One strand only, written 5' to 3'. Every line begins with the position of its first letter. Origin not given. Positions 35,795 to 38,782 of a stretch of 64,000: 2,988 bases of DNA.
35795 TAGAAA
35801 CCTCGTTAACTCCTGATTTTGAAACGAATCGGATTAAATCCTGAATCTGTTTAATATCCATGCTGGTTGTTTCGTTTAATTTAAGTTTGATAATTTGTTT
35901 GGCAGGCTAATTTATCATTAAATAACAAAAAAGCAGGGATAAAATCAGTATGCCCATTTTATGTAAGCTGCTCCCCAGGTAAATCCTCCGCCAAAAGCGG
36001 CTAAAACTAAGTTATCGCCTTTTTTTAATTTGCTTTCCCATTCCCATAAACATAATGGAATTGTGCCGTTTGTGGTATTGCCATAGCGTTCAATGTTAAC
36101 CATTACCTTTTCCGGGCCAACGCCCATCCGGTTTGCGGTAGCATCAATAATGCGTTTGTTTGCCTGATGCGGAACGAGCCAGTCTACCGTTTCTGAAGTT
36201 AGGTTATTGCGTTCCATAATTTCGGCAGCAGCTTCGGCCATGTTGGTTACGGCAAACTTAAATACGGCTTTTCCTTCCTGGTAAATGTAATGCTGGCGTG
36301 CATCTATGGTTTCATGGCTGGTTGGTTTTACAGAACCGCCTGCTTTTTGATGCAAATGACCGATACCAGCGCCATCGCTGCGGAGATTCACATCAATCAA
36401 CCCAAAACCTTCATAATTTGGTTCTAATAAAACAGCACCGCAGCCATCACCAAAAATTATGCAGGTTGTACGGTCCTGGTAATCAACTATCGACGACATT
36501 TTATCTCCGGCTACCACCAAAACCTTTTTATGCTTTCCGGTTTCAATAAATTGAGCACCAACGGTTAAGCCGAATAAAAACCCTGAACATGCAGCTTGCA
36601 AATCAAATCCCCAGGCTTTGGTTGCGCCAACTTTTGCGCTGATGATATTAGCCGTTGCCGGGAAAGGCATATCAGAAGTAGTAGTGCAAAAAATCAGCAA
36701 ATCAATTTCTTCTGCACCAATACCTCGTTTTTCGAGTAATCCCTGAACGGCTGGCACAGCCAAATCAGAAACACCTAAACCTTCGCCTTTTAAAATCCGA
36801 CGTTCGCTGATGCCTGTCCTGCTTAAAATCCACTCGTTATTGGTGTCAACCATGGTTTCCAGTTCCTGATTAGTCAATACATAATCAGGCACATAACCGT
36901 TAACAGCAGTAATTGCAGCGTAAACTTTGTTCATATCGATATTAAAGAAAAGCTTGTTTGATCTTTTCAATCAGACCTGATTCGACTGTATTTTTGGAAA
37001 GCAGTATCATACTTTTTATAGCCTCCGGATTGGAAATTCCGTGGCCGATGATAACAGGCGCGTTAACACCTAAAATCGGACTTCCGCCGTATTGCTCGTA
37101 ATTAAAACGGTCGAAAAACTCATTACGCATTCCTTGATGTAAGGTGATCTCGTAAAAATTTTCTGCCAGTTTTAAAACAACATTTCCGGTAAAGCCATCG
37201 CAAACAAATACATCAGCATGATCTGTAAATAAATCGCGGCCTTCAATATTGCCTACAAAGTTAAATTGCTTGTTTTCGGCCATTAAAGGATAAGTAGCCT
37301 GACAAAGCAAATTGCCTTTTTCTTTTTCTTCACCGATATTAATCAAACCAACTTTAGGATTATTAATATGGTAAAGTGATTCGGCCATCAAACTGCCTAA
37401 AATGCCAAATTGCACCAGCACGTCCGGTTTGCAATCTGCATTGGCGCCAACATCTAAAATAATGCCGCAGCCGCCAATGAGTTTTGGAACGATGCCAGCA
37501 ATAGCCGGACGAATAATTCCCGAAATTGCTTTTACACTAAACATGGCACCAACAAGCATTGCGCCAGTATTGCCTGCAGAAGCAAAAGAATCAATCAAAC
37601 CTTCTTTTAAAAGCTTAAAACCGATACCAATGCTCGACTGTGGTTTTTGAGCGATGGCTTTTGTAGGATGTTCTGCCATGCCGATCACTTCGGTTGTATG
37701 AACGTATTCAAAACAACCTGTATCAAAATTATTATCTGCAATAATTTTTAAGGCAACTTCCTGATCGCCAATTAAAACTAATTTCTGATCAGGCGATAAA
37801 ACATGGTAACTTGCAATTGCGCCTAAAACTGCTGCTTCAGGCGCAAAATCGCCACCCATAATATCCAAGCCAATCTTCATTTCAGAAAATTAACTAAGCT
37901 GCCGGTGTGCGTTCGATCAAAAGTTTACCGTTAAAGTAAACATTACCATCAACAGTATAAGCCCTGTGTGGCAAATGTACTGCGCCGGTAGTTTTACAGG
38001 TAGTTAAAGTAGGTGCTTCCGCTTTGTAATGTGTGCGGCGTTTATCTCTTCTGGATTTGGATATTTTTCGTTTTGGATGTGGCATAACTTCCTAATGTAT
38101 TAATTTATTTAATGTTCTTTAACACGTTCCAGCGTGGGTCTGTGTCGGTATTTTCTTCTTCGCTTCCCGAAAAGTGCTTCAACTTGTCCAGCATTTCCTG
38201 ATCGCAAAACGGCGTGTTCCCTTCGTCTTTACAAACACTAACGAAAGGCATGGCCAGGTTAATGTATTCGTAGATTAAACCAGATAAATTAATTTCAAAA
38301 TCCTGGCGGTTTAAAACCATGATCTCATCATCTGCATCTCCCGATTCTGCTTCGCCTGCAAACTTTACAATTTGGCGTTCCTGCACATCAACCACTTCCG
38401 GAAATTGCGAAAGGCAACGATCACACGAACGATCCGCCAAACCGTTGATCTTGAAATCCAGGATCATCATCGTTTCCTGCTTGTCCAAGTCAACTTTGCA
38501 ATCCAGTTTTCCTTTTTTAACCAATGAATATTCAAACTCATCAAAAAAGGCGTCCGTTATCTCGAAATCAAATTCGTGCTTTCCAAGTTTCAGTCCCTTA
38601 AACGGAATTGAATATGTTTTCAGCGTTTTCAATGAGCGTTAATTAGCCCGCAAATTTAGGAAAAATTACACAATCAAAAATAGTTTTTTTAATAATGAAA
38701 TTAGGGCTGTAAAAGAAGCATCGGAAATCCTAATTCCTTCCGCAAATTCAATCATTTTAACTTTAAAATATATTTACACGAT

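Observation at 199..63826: Hyper-abundant oriented oligomer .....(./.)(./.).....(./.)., about one copy per kb in spacers and inside unrelated genes: candidate DNA-uptake-type signal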

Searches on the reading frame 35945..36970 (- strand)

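Call 17: search_protein_families(library=pfam, max_evalue=0.000001, proteins=[window:35945-36970:-])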
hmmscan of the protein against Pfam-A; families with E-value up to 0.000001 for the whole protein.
window:35945-36970:- (341 aa): 2 families
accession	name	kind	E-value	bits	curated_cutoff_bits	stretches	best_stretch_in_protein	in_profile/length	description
PF08541.16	ACP_syn_III_C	-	1.8e-32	111.8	26.6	1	252-339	1-90/90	3-Oxoacyl-[acyl-carrier-protein (ACP)] synthase III C terminal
PF08545.16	ACP_syn_III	-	1.1e-30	105.8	24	1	122-200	1-80/80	3-Oxoacyl-[acyl-carrier-protein (ACP)] synthase III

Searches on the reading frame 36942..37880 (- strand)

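Call 17: search_protein_families(library=pfam, max_evalue=0.000001, proteins=[window:36942-37880:-])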
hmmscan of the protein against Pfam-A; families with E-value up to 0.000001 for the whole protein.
window:36942-37880:- (312 aa): 1 family
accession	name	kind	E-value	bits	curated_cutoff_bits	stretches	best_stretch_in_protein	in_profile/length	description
PF02504.20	FA_synthesis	-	1.6e-83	280.9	29.1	1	1-305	1-323/324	Fatty acid synthesis protein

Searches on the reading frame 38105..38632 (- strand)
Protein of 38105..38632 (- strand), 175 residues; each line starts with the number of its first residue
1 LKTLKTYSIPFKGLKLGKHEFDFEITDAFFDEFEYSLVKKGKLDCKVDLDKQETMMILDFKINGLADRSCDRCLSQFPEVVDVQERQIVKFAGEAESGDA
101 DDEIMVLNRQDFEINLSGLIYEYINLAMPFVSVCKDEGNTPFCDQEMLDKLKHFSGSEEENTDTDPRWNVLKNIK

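Call 17: search_protein_families(library=pfam, max_evalue=0.000001, proteins=[window:38105-38632:-])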
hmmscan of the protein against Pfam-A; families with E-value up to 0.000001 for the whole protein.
window:38105-38632:- (175 aa): 1 family
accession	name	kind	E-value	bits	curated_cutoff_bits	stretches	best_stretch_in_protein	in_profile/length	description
PF02620.22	YceD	-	1.6e-18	67.3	33.2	1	58-175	1-119/119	Large ribosomal RNA subunit accumulation protein YceD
